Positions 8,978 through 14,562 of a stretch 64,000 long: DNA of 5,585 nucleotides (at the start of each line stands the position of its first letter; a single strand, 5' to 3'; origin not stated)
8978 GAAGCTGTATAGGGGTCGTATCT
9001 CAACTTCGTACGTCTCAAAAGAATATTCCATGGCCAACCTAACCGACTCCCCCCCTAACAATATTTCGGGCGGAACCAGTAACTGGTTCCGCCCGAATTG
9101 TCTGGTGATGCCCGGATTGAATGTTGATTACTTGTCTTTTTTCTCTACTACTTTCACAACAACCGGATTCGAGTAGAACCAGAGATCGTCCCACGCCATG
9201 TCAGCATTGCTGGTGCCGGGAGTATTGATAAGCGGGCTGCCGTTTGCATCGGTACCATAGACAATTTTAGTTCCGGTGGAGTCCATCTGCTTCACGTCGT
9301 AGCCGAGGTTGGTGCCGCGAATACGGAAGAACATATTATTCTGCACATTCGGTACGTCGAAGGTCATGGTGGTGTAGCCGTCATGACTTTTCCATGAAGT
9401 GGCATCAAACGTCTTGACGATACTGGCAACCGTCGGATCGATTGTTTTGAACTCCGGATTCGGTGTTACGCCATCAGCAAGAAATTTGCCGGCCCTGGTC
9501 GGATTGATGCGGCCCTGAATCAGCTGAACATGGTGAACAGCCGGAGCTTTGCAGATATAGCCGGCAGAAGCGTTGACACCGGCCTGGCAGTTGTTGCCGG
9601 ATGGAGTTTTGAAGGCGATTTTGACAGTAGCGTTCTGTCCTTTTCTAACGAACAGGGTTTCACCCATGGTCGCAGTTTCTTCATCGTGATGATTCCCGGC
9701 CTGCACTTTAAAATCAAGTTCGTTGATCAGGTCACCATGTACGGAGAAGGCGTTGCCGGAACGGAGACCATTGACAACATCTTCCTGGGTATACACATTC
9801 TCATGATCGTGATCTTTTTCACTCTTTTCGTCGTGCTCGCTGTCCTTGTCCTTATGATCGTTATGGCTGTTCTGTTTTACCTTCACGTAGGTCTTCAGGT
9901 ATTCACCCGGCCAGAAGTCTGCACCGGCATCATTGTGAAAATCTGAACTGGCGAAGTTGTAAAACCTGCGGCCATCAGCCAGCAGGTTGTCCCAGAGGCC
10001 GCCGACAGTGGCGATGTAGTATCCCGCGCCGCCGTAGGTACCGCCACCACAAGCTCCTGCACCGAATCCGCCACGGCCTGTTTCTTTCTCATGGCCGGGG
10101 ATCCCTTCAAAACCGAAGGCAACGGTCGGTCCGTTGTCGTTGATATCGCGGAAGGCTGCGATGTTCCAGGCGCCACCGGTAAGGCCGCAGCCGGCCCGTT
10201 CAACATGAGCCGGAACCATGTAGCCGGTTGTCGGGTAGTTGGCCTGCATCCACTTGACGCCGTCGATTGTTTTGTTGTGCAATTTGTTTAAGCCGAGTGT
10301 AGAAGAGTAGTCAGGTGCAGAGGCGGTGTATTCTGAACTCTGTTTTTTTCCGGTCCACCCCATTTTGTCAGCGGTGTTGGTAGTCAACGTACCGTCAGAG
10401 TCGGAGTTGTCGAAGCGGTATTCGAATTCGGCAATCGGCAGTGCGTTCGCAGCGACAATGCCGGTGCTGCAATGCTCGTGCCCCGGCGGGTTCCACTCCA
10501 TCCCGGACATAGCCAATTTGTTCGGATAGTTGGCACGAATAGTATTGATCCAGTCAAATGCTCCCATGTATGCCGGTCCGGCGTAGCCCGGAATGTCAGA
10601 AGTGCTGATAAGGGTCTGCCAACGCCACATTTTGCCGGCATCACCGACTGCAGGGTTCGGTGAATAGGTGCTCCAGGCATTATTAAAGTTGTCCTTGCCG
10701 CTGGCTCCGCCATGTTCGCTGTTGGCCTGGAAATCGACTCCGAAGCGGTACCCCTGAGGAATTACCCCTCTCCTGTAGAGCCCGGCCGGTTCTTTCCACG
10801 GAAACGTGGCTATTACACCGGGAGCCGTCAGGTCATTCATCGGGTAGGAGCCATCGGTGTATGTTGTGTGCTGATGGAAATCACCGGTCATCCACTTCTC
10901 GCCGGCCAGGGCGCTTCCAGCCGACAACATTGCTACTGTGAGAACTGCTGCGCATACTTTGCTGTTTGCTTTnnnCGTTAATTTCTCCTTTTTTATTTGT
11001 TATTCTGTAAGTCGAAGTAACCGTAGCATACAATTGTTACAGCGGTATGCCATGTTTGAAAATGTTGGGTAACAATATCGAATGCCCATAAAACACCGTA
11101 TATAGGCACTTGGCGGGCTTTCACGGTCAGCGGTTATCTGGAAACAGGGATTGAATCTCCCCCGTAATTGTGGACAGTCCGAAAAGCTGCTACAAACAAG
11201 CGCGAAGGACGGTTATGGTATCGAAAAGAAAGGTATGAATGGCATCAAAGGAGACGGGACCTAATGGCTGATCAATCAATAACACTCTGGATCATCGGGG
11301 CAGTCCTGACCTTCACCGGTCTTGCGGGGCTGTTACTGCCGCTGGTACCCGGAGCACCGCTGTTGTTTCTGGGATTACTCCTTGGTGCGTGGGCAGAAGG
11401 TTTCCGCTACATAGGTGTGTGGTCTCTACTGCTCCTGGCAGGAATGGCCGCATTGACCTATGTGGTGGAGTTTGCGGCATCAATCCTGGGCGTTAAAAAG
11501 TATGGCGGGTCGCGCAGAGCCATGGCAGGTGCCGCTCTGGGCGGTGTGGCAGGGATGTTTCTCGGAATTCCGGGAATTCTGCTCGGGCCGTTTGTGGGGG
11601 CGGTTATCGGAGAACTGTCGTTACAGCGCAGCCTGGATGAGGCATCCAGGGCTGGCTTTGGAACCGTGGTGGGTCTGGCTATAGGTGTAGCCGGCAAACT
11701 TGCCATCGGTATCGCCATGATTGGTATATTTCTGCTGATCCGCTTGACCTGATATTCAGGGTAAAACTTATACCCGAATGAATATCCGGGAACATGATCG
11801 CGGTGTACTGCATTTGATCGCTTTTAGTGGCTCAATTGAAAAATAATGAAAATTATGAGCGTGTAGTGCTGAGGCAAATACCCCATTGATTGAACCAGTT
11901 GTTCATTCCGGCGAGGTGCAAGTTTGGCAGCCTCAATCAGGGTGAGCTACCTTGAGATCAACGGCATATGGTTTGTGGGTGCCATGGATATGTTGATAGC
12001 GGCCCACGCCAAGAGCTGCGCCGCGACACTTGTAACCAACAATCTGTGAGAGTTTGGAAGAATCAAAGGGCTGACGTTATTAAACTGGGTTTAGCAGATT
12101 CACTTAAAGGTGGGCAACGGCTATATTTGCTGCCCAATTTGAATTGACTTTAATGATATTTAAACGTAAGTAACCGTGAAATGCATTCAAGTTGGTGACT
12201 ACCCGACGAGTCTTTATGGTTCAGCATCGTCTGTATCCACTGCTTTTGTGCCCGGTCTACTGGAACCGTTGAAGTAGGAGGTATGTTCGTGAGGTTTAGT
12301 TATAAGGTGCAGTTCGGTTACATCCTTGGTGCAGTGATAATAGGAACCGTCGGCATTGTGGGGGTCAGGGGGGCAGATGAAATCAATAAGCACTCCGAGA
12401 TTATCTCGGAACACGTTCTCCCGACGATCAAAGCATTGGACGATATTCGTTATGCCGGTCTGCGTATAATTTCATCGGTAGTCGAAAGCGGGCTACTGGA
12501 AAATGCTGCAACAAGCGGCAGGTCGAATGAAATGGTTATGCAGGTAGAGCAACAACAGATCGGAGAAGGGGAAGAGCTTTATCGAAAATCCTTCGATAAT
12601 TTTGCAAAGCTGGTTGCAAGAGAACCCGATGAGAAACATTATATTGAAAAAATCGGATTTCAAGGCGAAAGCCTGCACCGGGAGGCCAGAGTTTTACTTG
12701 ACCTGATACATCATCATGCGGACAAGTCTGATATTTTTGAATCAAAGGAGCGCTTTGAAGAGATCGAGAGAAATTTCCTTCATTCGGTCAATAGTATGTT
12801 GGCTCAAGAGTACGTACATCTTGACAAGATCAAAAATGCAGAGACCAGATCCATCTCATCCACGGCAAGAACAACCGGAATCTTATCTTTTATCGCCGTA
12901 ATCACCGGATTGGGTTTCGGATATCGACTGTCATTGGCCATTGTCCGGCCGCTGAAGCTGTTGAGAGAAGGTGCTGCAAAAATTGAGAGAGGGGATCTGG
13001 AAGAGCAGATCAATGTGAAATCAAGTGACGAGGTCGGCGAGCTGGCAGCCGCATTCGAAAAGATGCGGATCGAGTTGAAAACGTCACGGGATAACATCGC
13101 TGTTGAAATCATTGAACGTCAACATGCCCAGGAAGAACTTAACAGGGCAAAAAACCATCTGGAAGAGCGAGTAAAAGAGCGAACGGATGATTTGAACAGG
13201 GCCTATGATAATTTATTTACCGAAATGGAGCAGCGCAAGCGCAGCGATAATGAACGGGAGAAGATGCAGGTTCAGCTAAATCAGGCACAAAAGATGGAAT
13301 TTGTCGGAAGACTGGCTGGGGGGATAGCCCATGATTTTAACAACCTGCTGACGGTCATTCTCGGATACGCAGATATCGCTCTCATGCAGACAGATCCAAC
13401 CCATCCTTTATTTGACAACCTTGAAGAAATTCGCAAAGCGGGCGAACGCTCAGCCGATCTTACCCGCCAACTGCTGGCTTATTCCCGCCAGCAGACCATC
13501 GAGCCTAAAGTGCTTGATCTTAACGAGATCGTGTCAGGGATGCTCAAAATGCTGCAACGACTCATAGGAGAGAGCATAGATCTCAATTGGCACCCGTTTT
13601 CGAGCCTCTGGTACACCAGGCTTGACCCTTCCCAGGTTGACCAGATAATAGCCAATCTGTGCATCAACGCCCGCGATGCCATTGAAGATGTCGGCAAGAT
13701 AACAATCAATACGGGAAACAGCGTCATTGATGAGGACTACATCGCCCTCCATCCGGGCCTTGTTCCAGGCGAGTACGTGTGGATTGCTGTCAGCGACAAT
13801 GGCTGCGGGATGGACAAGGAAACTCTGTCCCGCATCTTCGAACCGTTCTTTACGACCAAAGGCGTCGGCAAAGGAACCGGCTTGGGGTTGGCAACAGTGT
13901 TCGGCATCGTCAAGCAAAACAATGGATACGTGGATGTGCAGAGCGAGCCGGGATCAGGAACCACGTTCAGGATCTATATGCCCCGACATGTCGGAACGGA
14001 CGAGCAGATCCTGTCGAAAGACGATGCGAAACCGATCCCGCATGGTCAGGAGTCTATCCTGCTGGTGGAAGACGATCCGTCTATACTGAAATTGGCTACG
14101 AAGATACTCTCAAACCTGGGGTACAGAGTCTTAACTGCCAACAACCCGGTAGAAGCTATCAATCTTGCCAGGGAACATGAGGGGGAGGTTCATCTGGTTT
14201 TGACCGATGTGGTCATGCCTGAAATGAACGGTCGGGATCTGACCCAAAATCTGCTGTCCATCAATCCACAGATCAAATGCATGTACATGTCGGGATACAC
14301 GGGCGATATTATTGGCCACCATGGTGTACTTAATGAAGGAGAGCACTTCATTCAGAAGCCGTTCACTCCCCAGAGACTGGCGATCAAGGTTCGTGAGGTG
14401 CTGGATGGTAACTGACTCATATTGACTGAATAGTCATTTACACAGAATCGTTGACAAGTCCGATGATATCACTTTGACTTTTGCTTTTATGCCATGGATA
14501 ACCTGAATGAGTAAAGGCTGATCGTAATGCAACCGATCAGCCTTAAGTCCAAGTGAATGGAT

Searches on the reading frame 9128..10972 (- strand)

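Call 56: search_protein_families(library=ncbifam, proteins=[window:9128-10972:-], max_evalue=0.00001)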
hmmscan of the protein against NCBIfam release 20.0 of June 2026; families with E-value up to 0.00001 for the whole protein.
window:9128-10972:- (614 aa): 1 family
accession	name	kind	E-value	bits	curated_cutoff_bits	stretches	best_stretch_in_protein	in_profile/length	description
NF038032.1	CehA_McbA_metalo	domain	3e-10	40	80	0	394-485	199-262/315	CehA/McbA family metallohydrolase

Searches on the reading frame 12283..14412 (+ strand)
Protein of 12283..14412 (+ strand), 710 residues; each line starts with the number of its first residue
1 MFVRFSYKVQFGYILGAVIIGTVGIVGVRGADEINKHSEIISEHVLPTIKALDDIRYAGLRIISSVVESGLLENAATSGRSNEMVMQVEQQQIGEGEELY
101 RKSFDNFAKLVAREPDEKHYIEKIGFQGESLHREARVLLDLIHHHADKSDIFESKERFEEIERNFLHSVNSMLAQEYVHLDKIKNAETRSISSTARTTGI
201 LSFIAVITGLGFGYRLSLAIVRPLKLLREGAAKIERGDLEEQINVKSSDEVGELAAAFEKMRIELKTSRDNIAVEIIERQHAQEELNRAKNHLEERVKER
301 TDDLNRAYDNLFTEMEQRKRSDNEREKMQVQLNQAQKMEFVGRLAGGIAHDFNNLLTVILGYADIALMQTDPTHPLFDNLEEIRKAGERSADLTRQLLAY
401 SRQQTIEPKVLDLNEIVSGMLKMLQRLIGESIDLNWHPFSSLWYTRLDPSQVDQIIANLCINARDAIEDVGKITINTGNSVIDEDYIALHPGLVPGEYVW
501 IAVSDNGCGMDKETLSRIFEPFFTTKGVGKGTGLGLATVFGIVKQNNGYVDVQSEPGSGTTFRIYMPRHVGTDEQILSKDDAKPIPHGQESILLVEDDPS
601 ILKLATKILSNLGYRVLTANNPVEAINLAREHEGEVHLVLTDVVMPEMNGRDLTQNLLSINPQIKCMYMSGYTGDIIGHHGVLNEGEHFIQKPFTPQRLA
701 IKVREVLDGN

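Call 56: search_protein_families(library=ncbifam, proteins=[window:12283-14412:+], max_evalue=0.00001)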
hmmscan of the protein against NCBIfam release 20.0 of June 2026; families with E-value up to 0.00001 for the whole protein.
window:12283-14412:+ (710 aa): 108 families (the best 25 are shown)
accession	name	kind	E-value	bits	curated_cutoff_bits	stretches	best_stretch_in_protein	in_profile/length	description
NF046020.1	HisKinCckABruc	equivalog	2.9e-123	412.5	1000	1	324-708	463-868/868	cell cycle histidine kinase CckA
NF010076.0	PRK13557.1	subfamily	2.2e-105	353.2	631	1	326-709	148-535/540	histidine kinase famiy protein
NF046026.1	HisKinCckACaul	equivalog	1e-94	318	1000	1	323-707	284-676/678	cell cycle histidine kinase CckA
NF010411.0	PRK13837.1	equivalog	7.4e-91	305.4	647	1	271-707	376-812/828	two-component system VirA-like sensor kinase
NF008468.0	PRK11360.1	equivalog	1.5e-50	172.2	646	1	324-571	379-611/616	two-component system sensor histidine kinase AtoS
TIGR02956.1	TMAO_torS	equivalog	2.2e-48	165.1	676.5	1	219-709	355-822/967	TMAO reductase system sensor histidine kinase/response regulator TorS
NF052574.1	HisKinEspCMyxo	equivalog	9.2e-44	149.8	1200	1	319-707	395-783/785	serine histidine kinase EspC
NF052573.1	HisKinEspAMyxo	equivalog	8.8e-41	139.7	1400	1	320-669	363-712/755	serine histidine kinase EspA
NF047466.1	hybrid_RR_LvrB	exception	2.4e-35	122.4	500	1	293-568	105-376/377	hybrid histidine kinase/response regulator LvrB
NF007688.0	PRK10364.1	equivalog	3.1e-35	121.8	479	1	319-570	218-453/460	two-component system sensor histidine kinase ZraS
NF038348.1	T2SS_HK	subfamily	5.2e-34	117.6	450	1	391-567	412-572/574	histidine kinase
NF046044.1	PnpS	equivalog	7.3e-27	94.4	400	1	337-567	170-390/390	two-component system histidine kinase PnpS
NF008543.0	PRK11466.1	equivalog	4.2e-26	91.1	982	1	284-675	403-766/914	TMAO reductase system sensor histidine kinase/response regulator TorS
NF033092.0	HK_WalK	equivalog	6.1e-26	91.1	725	2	381-567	413-593/594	cell wall metabolism sensor histidine kinase WalK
NF008099.0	PRK10841.1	equivalog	5.2e-24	84.1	920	2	448-570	582-692/949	two-component system sensor histidine kinase RcsC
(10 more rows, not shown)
